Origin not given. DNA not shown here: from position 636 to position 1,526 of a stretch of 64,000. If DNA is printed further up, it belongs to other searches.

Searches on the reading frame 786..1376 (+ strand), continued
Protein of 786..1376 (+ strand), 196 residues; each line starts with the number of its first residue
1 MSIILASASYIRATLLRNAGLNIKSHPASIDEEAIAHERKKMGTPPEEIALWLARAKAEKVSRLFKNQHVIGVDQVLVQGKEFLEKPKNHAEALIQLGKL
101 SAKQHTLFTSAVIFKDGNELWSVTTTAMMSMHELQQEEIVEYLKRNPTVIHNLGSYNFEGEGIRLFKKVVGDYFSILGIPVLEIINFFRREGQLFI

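Call 57: find_homologous_proteins(query=L002:8720-9742:-, max_evalue=1e-40)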
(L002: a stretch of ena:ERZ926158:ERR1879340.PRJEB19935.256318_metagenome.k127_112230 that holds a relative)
Query L002:8720-9742:- (341 aa): 7999 proteins with E <= 1e-40 among 8000 candidates; the best 120 are listed.
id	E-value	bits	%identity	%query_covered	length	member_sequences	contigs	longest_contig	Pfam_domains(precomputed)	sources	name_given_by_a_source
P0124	3.8e-219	745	96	100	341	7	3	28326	PF01208.24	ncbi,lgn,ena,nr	ncbi:MAG TPA: uroporphyrinogen decarboxylase [Alphaproteobacteria bacterium]|nr:uroporphyrinogen dec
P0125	2.6e-213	726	93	100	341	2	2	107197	PF01208.24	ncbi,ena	-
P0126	5.3e-212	721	93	100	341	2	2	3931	PF01208.24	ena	-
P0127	3.4e-133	462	61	99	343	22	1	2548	PF01208.24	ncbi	-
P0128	2.0e-132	460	60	100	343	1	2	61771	PF01208.24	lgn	-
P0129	2.0e-98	348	51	96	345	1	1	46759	PF01208.24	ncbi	-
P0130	3.2e-97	344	49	99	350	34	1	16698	PF01208.24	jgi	jgi:uroporphyrinogen decarboxylase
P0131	4.0e-97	344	50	98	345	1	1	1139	PF01208.24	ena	-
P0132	1.0e-96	342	51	94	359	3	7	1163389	PF01208.24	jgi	-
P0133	1.2e-96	342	49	100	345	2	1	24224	PF01208.24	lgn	-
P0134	1.9e-96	341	50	97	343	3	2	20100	PF01208.24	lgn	-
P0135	2.1e-96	341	50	94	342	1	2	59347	PF01208.24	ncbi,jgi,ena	-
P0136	3.5e-96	341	53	94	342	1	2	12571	PF01208.24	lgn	-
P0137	5.2e-96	340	51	94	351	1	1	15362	PF01208.24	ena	-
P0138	7.6e-96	339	50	96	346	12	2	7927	PF01208.24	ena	-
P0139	1.6e-95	338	51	93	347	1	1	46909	PF01208.24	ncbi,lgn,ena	-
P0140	2.6e-95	338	48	99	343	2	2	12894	PF01208.24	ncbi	-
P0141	4.1e-95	337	47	95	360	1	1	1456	PF01208.24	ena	-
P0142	4.8e-95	337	49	99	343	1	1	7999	PF01208.24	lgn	-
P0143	5.1e-95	337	49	98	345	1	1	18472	PF01208.24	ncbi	-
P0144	5.6e-95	337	50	96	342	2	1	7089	PF01208.24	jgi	jgi:uroporphyrinogen decarboxylase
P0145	3.9e-94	334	48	99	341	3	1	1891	PF01208.24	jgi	-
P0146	5.1e-94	333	48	95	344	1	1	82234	PF01208.24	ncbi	-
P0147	5.5e-94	333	50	94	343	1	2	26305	PF01208.24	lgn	-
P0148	7.0e-94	333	50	96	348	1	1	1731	PF01208.24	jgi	jgi:uroporphyrinogen decarboxylase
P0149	8.1e-94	333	48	99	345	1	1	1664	PF01208.24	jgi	jgi:uroporphyrinogen decarboxylase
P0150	1.2e-93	332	48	99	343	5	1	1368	PF01208.24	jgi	-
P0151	1.3e-93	332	49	98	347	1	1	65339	PF01208.24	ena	-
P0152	1.4e-93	332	49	95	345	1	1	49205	PF01208.24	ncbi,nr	ncbi:MAG: uroporphyrinogen decarboxylase [Rickettsiales bacterium]|nr:uroporphyrinogen decarboxylase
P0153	1.4e-93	332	50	96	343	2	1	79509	PF01208.24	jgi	jgi:uroporphyrinogen decarboxylase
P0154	1.4e-93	332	50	99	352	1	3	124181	PF01208.24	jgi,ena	jgi:uroporphyrinogen decarboxylase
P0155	1.5e-93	332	48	99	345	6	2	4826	PF01208.24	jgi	jgi:uroporphyrinogen decarboxylase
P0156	1.7e-93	332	49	99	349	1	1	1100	PF01208.24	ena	-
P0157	2.7e-93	331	50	100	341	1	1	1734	PF01208.24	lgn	-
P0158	3.2e-93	331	51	99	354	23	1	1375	PF01208.24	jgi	jgi:uroporphyrinogen decarboxylase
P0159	3.3e-93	331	48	97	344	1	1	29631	PF01208.24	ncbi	-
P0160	3.5e-93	331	49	95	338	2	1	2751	PF01208.24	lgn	-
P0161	3.8e-93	331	49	94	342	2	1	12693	PF01208.24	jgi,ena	-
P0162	3.9e-93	331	49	99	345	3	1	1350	PF01208.24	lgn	-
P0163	4.5e-93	330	49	96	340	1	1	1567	PF01208.24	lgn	-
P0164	4.7e-93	330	49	96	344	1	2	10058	PF01208.24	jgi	jgi:uroporphyrinogen decarboxylase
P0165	4.8e-93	330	47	96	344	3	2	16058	PF01208.24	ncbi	-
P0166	5.0e-93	330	48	99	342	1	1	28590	PF01208.24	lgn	-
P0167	5.2e-93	330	49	99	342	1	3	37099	PF01208.24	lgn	-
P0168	5.7e-93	330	47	95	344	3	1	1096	PF01208.24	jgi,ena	jgi:uroporphyrinogen decarboxylase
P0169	7.1e-93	330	49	94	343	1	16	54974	PF01208.24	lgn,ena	-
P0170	7.5e-93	330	48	96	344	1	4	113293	PF01208.24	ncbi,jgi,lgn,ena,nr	ncbi:MAG: uroporphyrinogen decarboxylase [Proteobacteria bacterium]|nr:uroporphyrinogen decarboxylas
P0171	8.4e-93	329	51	94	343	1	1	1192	PF01208.24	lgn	-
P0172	8.4e-93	329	48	94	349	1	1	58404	PF01208.24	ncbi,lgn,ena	-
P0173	8.6e-93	329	50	96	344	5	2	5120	PF01208.24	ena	-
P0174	9.0e-93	329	48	99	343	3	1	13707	PF01208.24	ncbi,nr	ncbi:uroporphyrinogen decarboxylase [Rickettsiales bacterium]|nr:uroporphyrinogen decarboxylase [Ric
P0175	9.5e-93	329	48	99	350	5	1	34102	PF01208.24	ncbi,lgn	-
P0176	9.9e-93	329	50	92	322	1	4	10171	PF01208.24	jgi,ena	jgi:uroporphyrinogen decarboxylase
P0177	1.1e-92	329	47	96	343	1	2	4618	PF01208.24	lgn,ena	-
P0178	1.1e-92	329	48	95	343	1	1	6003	PF01208.24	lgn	-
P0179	1.3e-92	329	48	99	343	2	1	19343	PF01208.24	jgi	-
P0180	1.4e-92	329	50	93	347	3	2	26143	PF01208.24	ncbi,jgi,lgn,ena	jgi:uroporphyrinogen decarboxylase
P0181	1.7e-92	328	48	99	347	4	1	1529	PF01208.24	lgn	-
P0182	2.1e-92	328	50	96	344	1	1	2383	PF01208.24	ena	-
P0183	2.1e-92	328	50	96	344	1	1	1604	PF01208.24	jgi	jgi:uroporphyrinogen decarboxylase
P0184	2.2e-92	328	48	96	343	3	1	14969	PF01208.24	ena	-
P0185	2.5e-92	328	49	99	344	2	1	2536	PF01208.24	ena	-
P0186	2.6e-92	328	48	96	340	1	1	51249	PF01208.24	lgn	-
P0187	2.7e-92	328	48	99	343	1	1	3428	PF01208.24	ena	-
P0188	2.8e-92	328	49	96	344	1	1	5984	PF01208.24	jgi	jgi:uroporphyrinogen decarboxylase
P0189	2.9e-92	328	50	96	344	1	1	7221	PF01208.24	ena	-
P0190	2.9e-92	328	49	96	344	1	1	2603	PF01208.24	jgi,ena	jgi:uroporphyrinogen decarboxylase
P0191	2.9e-92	328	46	100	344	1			PF01208.24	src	-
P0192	3.1e-92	328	50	94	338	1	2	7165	PF01208.24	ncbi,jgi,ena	-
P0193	3.5e-92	327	48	95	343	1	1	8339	PF01208.24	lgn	-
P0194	3.6e-92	327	47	100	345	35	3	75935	PF01208.24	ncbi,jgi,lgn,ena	jgi:uroporphyrinogen decarboxylase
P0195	3.9e-92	327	49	96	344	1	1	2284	PF01208.24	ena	-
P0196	3.9e-92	327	48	100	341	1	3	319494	PF01208.24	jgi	jgi:uroporphyrinogen decarboxylase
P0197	4.1e-92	327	48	94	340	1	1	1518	PF01208.24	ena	-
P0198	4.3e-92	327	47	95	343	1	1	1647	PF01208.24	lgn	-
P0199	4.3e-92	327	49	96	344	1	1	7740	PF01208.24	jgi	jgi:uroporphyrinogen decarboxylase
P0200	4.3e-92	327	48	99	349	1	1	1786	PF01208.24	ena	-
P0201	4.7e-92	327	48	98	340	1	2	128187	PF01208.24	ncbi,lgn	-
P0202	4.9e-92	327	50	92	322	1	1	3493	PF01208.24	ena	-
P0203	5.2e-92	327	48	98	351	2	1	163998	PF01208.24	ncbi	ncbi:MAG: uroporphyrinogen decarboxylase [Pseudomonadota bacterium]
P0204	5.4e-92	327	49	96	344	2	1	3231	PF01208.24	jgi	jgi:uroporphyrinogen decarboxylase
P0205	5.9e-92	327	47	99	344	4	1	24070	PF01208.24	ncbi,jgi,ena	jgi:uroporphyrinogen decarboxylase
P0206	6.1e-92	327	51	95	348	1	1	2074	PF01208.24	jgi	jgi:uroporphyrinogen decarboxylase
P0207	6.1e-92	327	47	96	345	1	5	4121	PF01208.24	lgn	-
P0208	7.0e-92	326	47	99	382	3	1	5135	PF01208.24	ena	-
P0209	7.6e-92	326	48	96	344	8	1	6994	PF01208.24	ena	-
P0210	8.0e-92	326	49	95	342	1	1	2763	PF01208.24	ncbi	-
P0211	8.1e-92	326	49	93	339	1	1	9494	PF01208.24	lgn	-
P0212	8.1e-92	326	48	100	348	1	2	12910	PF01208.24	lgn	-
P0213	9.9e-92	326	48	99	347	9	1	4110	PF01208.24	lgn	-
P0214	1.1e-91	326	49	94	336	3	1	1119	PF01208.24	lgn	-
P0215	1.1e-91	326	48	99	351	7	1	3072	PF01208.24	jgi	-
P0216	1.1e-91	326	48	97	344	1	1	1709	PF01208.24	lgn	-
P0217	1.2e-91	326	50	92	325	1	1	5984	PF01208.24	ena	-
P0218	1.2e-91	326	49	94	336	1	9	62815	PF01208.24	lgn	-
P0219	1.2e-91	326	49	94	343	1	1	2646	PF01208.24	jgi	jgi:uroporphyrinogen decarboxylase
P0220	1.3e-91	326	50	95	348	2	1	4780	PF01208.24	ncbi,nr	ncbi:MAG: uroporphyrinogen decarboxylase [Hyphomicrobiales bacterium]|nr:uroporphyrinogen decarboxyl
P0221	1.3e-91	326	49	99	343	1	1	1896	PF01208.24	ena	-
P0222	1.4e-91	325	49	99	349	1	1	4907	PF01208.24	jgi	jgi:uroporphyrinogen decarboxylase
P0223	1.4e-91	325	49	94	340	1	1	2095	PF01208.24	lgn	-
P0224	1.4e-91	325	48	98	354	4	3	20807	PF01208.24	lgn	-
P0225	1.4e-91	325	48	94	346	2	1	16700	PF01208.24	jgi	-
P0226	1.4e-91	325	48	96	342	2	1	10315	PF01208.24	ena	-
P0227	1.4e-91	325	51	94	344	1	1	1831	PF01208.24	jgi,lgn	-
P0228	1.5e-91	325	48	94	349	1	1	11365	PF01208.24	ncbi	-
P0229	1.6e-91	325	49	95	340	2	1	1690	PF01208.24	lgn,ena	-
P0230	1.6e-91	325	48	96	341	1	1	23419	PF01208.24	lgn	-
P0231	1.7e-91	325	49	94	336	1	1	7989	PF01208.24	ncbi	-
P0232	1.7e-91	325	48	99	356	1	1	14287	PF01208.24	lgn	-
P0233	1.9e-91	325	48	99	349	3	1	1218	PF01208.24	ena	-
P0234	1.9e-91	325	48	96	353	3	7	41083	PF01208.24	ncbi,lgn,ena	-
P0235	1.9e-91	325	49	99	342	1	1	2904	PF01208.24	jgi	-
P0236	2.0e-91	325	46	96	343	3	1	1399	PF01208.24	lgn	-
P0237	2.0e-91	325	46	99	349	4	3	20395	PF01208.24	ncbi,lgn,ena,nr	ncbi:MAG: uroporphyrinogen decarboxylase [Geminicoccaceae bacterium]|nr:uroporphyrinogen decarboxyla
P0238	2.1e-91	325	48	95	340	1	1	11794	PF01208.24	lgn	-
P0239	2.2e-91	325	45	99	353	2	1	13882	PF01208.24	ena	-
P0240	2.2e-91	325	49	99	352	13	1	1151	PF01208.24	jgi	jgi:uroporphyrinogen decarboxylase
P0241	2.5e-91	325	48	99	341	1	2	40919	PF01208.24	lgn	-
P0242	2.6e-91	325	49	100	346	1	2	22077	PF01208.24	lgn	-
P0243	2.7e-91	324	49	96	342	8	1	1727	PF01208.24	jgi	jgi:uroporphyrinogen decarboxylase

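Call 58: find_encoding_contigs(protein=P0128, flank=10000, max_places=1)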
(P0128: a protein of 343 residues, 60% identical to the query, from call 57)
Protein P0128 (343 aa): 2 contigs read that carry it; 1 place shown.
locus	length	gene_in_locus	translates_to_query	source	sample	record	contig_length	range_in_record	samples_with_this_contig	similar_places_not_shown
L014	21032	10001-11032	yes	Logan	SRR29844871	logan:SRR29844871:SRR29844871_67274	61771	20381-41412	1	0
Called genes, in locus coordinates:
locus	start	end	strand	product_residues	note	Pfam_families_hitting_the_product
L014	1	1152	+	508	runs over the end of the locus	PF13541:ChlI, PF00158:Sigma54_activat (weak), PF01078:Mg_chelatase, PF07728:AAA_5, PF00493:MCM, PF13335:Mg_chelatase_C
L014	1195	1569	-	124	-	PF11969:DcpS_C, PF01230:HIT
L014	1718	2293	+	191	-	PF00227:Proteasome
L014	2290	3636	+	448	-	PF00493:MCM (faint), PF05496:RuvB_N (faint), PF13191:AAA_16 (faint), PF00004:AAA (weak), PF07728:AAA_5 (faint), PF13401:AAA_22 (faint), PF07724:AAA_2, PF00004:AAA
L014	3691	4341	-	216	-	PF13417:GST_N_3, PF13409:GST_N_2 (weak), PF13410:GST_C_2, PF00043:GST_C (weak)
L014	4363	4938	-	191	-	PF01713:Smr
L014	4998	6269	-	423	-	PF03562:MltA, PF06725:3D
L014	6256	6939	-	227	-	PF04280:Tim44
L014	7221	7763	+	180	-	PF02556:SecB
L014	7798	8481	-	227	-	PF00929:RNase_T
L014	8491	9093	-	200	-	PF01121:CoaE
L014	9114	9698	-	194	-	PF02545:Maf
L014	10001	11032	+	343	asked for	PF01208:URO-D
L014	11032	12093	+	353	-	PF00762:Ferrochelatase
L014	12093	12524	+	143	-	PF03653:UPF0093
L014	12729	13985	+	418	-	PF07498:Rho_N, PF07497:Rho_RNA_bind, PF00006:ATP-synt_ab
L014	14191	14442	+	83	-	PF20099:DUF6489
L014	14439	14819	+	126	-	-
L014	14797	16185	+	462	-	PF10396:TrmE_N, PF12631:MnmE_helical, PF01926:MMR_HSR1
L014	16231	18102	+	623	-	PF01134:GIDA, PF07992:Pyr_redox_2 (weak), PF12831:FAD_oxidored (weak), PF21680:GIDA_C_1st, PF13932:SAM_GIDA_C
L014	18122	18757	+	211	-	PF02527:GidB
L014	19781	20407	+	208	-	PF00142:Fer4_NifH (faint), PF01656:CbiA, PF02374:ArsA_ATPase (weak), PF06564:CBP_BcsQ (faint), PF07015:VirC1, PF09140:MipZ (faint), PF10609:ParA (weak), PF13614:AAA_31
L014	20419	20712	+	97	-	-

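Call 59: find_encoding_contigs(protein=P0127, flank=3000, max_places=1)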
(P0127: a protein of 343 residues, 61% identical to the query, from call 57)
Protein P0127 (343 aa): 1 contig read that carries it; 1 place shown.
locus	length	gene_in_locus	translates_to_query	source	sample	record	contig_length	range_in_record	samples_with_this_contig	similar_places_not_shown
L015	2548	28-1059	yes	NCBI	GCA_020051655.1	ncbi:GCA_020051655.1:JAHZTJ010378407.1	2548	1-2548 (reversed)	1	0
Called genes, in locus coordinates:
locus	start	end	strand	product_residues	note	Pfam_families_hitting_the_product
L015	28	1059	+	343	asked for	PF01208:URO-D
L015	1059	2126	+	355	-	PF00762:Ferrochelatase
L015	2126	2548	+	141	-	?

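Call 60: find_encoding_contigs(protein=P0129, flank=10000, max_places=1)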
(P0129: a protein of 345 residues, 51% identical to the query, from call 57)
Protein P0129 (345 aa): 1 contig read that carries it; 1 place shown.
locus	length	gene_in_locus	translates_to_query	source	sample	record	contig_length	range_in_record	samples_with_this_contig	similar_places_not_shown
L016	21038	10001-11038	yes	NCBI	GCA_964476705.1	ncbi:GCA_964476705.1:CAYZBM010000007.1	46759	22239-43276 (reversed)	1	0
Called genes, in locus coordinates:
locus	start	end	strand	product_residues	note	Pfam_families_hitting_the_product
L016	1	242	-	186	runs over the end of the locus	PF00213:OSCP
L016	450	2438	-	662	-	PF17764:PriA_3primeBD, PF04851:ResIII, PF00270:DEAD, PF00271:Helicase_C (weak), PF18074:PriA_C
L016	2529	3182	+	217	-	PF00923:TAL_FSA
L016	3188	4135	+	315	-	PF02899:Phage_int_SAM_1, PF00589:Phage_integrase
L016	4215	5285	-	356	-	PF03562:MltA, PF06725:3D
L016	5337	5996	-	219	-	PF04280:Tim44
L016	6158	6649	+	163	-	PF02556:SecB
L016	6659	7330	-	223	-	PF00929:RNase_T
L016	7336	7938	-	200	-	PF01121:CoaE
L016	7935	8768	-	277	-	PF08501:Shikimate_dh_N, PF01488:Shikimate_DH, PF18317:SDH_C (weak)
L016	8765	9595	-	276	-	PF03618:Kinase-PPPase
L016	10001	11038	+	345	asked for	PF01208:URO-D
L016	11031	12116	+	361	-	PF00762:Ferrochelatase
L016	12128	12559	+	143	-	PF03653:UPF0093, PF05425:CopD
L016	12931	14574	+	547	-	PF07498:Rho_N, PF07497:Rho_RNA_bind, PF00006:ATP-synt_ab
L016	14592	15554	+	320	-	PF00056:Ldh_1_N, PF02866:Ldh_1_C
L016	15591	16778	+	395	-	PF08442:ATP-grasp_2, PF13549:ATP-grasp_5 (faint), PF24948:Citrate_synth_N, PF00549:Ligase_CoA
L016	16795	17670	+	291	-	PF02629:CoA_binding, PF13607:Succ_CoA_lig, PF00549:Ligase_CoA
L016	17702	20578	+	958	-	PF16078:2-oxogl_dehyd_N, PF00676:E1_dh, PF02779:Transket_pyr, PF16870:OxoGdeHyase_C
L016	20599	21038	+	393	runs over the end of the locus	PF00364:Biotin_lipoyl, PF25997:BSH_YhbJ (weak), PF25917:BSH_RND, PF25919:BSH_CusB (faint), PF02817:E3_binding, PF00198:2-oxoacid_dh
